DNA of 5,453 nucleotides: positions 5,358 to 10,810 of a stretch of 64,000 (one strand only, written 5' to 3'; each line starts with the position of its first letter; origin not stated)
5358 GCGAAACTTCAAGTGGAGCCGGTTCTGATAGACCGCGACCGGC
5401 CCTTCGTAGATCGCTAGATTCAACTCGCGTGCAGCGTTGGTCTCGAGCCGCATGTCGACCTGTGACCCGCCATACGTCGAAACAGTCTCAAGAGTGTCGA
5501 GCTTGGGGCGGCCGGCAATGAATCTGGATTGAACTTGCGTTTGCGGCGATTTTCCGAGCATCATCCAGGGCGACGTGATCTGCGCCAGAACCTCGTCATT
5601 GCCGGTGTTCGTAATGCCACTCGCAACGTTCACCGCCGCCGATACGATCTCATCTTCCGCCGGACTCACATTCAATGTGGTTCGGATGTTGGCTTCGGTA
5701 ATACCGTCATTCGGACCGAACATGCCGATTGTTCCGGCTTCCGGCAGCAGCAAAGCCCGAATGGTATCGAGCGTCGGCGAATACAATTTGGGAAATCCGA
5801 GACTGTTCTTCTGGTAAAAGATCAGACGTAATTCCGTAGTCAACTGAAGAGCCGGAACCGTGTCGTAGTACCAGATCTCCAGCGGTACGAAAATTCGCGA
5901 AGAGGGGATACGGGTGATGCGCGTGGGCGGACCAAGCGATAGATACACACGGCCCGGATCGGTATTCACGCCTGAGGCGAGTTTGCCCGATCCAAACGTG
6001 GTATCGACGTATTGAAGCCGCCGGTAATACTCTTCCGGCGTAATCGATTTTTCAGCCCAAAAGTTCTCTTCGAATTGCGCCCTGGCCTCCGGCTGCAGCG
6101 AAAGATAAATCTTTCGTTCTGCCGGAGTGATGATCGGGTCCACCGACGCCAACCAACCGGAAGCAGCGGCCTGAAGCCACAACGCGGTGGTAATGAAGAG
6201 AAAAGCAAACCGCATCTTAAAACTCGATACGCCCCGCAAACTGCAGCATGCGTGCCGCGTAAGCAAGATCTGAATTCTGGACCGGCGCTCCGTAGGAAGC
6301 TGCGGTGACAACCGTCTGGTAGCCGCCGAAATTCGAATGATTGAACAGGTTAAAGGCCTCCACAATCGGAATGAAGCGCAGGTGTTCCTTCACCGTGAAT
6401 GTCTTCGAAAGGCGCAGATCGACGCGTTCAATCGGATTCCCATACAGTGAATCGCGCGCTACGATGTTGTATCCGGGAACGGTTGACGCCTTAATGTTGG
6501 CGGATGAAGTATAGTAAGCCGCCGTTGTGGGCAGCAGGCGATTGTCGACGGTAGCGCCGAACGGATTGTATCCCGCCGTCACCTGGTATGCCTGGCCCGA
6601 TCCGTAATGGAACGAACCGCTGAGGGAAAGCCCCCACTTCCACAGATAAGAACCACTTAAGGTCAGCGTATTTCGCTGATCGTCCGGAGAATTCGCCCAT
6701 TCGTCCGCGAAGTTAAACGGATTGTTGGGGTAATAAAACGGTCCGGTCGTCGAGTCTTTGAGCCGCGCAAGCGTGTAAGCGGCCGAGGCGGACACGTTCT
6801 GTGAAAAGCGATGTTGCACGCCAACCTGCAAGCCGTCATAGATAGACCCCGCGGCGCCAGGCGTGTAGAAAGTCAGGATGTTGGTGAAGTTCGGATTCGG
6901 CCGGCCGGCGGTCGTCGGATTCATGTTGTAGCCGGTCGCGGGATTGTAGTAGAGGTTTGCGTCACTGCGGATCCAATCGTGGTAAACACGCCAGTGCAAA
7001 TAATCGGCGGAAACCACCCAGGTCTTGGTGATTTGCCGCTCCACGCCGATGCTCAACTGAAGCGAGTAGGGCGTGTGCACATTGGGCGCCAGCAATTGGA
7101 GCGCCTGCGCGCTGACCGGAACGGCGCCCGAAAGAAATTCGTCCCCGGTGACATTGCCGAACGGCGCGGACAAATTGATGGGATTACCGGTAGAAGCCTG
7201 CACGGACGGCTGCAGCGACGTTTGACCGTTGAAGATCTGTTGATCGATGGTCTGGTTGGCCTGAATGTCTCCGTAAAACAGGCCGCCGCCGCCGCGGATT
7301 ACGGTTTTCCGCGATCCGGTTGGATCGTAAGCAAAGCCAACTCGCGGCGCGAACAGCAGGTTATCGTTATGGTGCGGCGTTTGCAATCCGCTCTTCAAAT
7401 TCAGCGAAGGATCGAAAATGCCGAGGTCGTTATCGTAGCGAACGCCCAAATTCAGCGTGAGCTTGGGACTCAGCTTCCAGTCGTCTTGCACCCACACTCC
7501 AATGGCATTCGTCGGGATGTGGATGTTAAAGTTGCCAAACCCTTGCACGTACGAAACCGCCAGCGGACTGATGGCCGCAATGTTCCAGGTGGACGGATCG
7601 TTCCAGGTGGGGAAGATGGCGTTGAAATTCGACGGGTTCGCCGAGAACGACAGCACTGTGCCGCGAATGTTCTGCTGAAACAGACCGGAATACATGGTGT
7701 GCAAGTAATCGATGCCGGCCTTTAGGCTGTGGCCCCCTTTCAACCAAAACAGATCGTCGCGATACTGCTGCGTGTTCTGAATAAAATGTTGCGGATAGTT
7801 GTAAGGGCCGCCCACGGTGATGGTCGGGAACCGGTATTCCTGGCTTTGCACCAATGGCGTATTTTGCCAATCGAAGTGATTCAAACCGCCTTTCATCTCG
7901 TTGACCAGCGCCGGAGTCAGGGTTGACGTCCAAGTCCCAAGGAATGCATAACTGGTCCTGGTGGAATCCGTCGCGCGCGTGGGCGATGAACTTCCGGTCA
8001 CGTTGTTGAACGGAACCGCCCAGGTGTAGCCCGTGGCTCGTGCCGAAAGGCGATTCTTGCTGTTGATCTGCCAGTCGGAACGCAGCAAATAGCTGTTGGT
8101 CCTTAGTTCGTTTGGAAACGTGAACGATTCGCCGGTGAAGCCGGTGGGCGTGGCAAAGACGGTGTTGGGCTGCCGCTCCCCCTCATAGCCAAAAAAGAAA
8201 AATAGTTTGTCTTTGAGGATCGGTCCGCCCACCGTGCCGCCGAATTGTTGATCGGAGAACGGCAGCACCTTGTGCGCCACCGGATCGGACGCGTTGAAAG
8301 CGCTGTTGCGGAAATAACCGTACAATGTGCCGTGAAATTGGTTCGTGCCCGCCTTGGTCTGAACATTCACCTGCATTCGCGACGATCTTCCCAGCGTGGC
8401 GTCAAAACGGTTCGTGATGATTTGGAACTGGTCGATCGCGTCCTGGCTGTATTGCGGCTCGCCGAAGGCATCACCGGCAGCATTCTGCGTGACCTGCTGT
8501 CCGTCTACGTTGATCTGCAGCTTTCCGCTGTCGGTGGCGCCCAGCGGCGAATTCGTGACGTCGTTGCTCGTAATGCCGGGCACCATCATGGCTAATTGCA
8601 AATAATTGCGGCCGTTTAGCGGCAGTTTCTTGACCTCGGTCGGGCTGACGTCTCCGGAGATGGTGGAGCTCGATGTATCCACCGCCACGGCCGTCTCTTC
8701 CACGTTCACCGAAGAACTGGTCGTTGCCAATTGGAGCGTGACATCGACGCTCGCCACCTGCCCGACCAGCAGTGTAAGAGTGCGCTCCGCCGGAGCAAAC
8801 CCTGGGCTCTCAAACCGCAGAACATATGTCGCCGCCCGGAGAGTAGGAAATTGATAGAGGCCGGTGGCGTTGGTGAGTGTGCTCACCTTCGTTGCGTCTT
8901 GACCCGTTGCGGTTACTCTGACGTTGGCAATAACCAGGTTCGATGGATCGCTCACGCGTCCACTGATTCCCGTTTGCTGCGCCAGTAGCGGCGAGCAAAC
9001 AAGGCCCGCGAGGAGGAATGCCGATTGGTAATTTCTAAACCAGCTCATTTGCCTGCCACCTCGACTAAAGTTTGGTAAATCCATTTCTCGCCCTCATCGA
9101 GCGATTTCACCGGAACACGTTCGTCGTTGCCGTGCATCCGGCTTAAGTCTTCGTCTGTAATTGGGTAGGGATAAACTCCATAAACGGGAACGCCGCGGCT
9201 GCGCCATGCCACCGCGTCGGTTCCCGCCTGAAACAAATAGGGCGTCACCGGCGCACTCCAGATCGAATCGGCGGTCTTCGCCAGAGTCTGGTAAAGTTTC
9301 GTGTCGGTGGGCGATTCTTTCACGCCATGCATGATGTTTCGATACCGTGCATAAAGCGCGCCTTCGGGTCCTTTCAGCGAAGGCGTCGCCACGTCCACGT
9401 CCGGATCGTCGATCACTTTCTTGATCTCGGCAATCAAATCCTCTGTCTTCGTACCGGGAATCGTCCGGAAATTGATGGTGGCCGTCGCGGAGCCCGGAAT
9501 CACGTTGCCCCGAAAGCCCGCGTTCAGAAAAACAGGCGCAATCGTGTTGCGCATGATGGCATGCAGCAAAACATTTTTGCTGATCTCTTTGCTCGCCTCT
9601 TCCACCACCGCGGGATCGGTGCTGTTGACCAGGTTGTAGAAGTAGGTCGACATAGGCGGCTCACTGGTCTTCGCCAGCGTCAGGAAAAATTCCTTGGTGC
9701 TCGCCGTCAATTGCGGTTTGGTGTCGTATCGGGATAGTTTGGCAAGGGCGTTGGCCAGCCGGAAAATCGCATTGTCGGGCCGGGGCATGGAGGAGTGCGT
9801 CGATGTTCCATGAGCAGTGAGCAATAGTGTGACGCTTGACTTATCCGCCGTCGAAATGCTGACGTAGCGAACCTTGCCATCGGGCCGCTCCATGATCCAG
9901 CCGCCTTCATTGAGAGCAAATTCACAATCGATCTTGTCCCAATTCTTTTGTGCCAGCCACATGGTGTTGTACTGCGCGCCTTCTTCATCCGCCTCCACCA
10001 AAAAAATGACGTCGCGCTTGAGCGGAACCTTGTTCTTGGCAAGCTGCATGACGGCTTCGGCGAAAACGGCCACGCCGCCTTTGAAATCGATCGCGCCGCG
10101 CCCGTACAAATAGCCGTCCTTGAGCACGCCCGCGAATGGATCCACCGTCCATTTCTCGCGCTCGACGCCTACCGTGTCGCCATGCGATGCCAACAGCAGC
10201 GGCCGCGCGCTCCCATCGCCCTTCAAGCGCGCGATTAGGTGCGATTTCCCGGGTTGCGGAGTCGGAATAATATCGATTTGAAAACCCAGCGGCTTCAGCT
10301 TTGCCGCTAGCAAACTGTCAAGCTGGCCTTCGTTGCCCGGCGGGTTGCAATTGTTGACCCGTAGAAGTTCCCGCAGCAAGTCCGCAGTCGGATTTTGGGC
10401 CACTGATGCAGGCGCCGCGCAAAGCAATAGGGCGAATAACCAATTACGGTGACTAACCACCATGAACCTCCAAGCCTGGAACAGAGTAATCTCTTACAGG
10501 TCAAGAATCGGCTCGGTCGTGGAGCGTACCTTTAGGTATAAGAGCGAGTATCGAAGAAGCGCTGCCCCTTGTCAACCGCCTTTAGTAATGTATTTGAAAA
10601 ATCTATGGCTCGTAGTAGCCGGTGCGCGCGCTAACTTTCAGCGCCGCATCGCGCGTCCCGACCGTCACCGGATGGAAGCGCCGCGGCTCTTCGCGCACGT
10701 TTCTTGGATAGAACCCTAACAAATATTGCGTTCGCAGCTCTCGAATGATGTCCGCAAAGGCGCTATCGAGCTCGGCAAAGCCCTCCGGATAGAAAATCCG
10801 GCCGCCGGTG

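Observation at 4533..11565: Tightly coupled VWA / secreted M20 peptidase / CarboxypepD_reg OMP / GWxTD gene set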

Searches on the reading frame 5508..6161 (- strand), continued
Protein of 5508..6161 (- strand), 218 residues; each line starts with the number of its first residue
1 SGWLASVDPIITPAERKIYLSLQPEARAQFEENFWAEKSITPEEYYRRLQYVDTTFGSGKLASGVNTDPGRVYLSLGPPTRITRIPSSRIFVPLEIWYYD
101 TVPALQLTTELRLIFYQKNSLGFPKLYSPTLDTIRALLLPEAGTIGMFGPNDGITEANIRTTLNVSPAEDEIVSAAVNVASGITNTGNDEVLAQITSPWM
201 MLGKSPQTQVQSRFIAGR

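Call 61: find_encoding_contigs(protein=P0260, flank=6000, max_places=2)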
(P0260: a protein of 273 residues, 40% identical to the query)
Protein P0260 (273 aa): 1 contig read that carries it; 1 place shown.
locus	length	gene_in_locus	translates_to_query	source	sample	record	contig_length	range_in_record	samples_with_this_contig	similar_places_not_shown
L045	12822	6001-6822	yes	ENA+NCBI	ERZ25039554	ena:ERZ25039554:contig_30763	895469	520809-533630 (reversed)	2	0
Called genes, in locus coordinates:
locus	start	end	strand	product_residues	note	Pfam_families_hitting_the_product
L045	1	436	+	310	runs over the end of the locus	PF20094:GWxTD_dom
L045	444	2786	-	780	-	PF00884:Sulfatase, PF01663:Phosphodiest, PF16347:SGSH_C, PF12895:ANAPC3 (weak), PF13432:TPR_16, PF00515:TPR_1, PF07719:TPR_2, PF14559:TPR_19, +17 more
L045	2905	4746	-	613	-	PF00593:TonB_dep_Rec_b-barrel (weak), PF25183:OMP_b-brl_4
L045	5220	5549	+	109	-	-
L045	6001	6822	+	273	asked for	PF20094:GWxTD_dom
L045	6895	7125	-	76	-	-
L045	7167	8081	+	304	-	PF12895:ANAPC3 (faint), PF07719:TPR_2 (faint), PF13424:TPR_12 (faint), PF13428:TPR_14 (faint), PF14559:TPR_19 (weak)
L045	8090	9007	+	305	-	PF13620:CarboxypepD_reg, PF13715:CarbopepD_reg_2 (weak), PF13432:TPR_16, PF13432:TPR_16, PF12895:ANAPC3, PF13432:TPR_16, PF14559:TPR_19, PF14559:TPR_19, +24 more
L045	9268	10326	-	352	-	-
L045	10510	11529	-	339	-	PF02618:YceG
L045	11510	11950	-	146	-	PF03652:RuvX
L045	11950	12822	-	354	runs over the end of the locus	PF01820:Dala_Dala_lig_N, PF07478:Dala_Dala_lig_C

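Call 71: search_protein_families(library=ncbifam, proteins=[P0328, P0161, L043:3738-6728:+], max_evalue=0.001)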
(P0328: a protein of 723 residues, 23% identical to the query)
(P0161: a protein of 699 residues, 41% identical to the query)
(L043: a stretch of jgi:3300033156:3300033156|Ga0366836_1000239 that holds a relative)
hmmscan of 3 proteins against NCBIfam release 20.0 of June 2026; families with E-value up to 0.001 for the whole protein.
P0328 (723 aa): 1 family
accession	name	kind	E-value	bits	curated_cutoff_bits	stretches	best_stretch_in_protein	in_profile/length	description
TIGR03436.1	acidobact_VWFA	subfamily_domain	1.8e-75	254.4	81.25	1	39-403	3-324/324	VWA domain-containing protein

P0161 (699 aa): 9 families
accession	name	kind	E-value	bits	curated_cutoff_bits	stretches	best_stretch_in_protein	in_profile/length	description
TIGR04514.1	GWxTD_dom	domain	4.3e-25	88.3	28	1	43-144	5-104/105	GWxTD domain-containing protein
TIGR02917.1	PEP_TPR_lipo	equivalog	5.3e-11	41.1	312.2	1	552-687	709-843/899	XrtA/PEP-CTERM system TPR-repeat protein PrsT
TIGR02521.1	type_IV_pilW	equivalog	7e-10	38.9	154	1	593-646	44-97/234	type IV pilus biogenesis/stability protein PilW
NF040959.1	MamA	equivalog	8.5e-08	31.9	200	1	536-677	61-203/204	magnetosome protein MamA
NF052415.1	T3SS_chap_SctY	equivalog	1e-07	32.4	70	1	597-675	23-105/106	type III secretion apparatus assembly chaperone SctY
NF033920.0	C39_PA2778_fam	equivalog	1.7e-05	24.4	150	1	594-677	170-254/255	PA2778 family cysteine peptidase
TIGR02552.1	LcrH_SycD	equivalog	3.9e-05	23.4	104.8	1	610-683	48-122/136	SycD/LcrH family type III secretion system chaperone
NF007302.0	PRK09782.1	equivalog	0.00017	19.7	1223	1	593-684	558-649/990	phage receptor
TIGR00540.1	TPR_hemY_coli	hypoth_equivalog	0.00077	18.3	142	0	547-669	262-381/385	heme biosynthesis-associated TPR protein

L043:3738-6728:+ (996 aa): 5 families
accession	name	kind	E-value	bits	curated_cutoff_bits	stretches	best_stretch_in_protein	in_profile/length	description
TIGR01786.1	TonB-hemlactrns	subfamily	2e-09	36.3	323.75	1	166-244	45-136/719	TonB-dependent hemoglobin/transferrin/lactoferrin family receptor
NF041535.1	TonB_rec_PqqU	equivalog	1.7e-05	23.3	1200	0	192-255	80-143/676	TonB-dependent receptor PqqU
NF010048.1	PRK13524.1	subfamily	1.8e-05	23.4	493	1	171-257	105-191/744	FepA family TonB-dependent siderophore receptor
NF010051.0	PRK13528.1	subfamily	0.00012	20.4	583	0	175-257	105-187/727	FepA family TonB-dependent siderophore receptor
NF049945.1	TonB_dep_FCYXU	equivalog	0.00059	18.5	825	0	551-585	376-410/697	TonB-dependent receptor, FCYXU motif-type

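Call 74: find_encoding_contigs(protein=P0328, flank=7000, max_places=6)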
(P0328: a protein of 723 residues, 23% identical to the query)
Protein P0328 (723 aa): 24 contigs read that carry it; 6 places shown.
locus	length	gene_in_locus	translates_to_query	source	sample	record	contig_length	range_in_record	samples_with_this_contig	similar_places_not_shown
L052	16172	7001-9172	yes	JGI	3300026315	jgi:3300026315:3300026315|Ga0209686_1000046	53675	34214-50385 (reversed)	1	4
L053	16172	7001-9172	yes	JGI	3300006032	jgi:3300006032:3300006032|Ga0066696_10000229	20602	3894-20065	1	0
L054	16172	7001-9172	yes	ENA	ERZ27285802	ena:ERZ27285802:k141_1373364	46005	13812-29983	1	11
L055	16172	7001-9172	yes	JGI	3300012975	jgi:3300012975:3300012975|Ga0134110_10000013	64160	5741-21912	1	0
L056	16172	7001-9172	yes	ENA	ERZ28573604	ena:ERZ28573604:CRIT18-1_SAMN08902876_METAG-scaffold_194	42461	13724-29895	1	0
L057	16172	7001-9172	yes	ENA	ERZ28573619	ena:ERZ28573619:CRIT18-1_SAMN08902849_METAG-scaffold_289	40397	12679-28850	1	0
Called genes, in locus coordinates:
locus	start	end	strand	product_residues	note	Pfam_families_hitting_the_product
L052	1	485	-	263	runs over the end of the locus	-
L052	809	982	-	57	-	-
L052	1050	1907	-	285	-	PF00487:FA_desaturase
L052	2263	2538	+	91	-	-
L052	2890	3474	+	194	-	PF18914:DUF5666 (faint)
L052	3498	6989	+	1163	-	PF13620:CarboxypepD_reg, PF13715:CarbopepD_reg_2 (faint), PF25183:OMP_b-brl_4, PF00593:TonB_dep_Rec_b-barrel, PF25183:OMP_b-brl_4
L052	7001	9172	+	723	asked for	-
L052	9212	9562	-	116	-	-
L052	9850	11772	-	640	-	PF13623:SurA_N_2, PF13624:SurA_N_3, PF13145:Rotamase_2, PF13616:Rotamase_3, PF00639:Rotamase, PF13145:Rotamase_2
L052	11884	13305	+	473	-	-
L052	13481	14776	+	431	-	PF04773:FecR (weak)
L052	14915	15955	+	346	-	PF00022:Actin (weak), PF06723:MreB_Mbl, PF11104:PilM_2 (faint), PF00012:HSP70 (weak), PF14450:FtsA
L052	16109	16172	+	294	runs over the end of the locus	PF04085:MreC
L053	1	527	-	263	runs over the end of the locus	-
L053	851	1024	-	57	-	-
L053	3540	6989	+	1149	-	PF13620:CarboxypepD_reg, PF13715:CarbopepD_reg_2, PF25183:OMP_b-brl_4, PF00593:TonB_dep_Rec_b-barrel, PF25183:OMP_b-brl_4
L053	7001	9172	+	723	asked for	-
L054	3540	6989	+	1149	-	PF13620:CarboxypepD_reg, PF13715:CarbopepD_reg_2, PF25183:OMP_b-brl_4, PF00593:TonB_dep_Rec_b-barrel, PF25183:OMP_b-brl_4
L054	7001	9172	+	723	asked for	-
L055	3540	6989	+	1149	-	PF13620:CarboxypepD_reg, PF13715:CarbopepD_reg_2, PF25183:OMP_b-brl_4, PF00593:TonB_dep_Rec_b-barrel, PF25183:OMP_b-brl_4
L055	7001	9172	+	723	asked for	-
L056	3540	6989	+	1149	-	PF13620:CarboxypepD_reg, PF13715:CarbopepD_reg_2, PF25183:OMP_b-brl_4, PF00593:TonB_dep_Rec_b-barrel, PF25183:OMP_b-brl_4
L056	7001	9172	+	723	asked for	-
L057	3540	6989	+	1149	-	PF13620:CarboxypepD_reg, PF13715:CarbopepD_reg_2, PF25183:OMP_b-brl_4, PF00593:TonB_dep_Rec_b-barrel, PF25183:OMP_b-brl_4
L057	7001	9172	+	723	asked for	-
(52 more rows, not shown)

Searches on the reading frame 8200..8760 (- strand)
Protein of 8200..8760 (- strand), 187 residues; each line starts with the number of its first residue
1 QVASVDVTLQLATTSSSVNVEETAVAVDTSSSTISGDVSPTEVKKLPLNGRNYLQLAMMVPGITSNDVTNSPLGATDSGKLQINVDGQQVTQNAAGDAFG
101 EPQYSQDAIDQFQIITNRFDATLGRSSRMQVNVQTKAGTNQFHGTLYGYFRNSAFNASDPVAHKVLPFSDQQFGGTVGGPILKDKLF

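Call 25: search_protein_families(library=pfam, proteins=[window:8200-8760:-], max_evalue=10)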
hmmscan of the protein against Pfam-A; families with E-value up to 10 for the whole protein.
window:8200-8760:- (187 aa): 1 family
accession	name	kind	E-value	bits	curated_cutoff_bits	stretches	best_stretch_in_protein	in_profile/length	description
PF25183.1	OMP_b-brl_4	-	4.2e-20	72.2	30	1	135-187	2-57/838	Outer membrane beta barrel domain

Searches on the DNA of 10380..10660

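Call 89: search_rna_families(source=window, start=10380, end=10660, threshold=evalue, max_evalue=1)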
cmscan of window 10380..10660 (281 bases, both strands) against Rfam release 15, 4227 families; matches with E-value up to 1: 0.
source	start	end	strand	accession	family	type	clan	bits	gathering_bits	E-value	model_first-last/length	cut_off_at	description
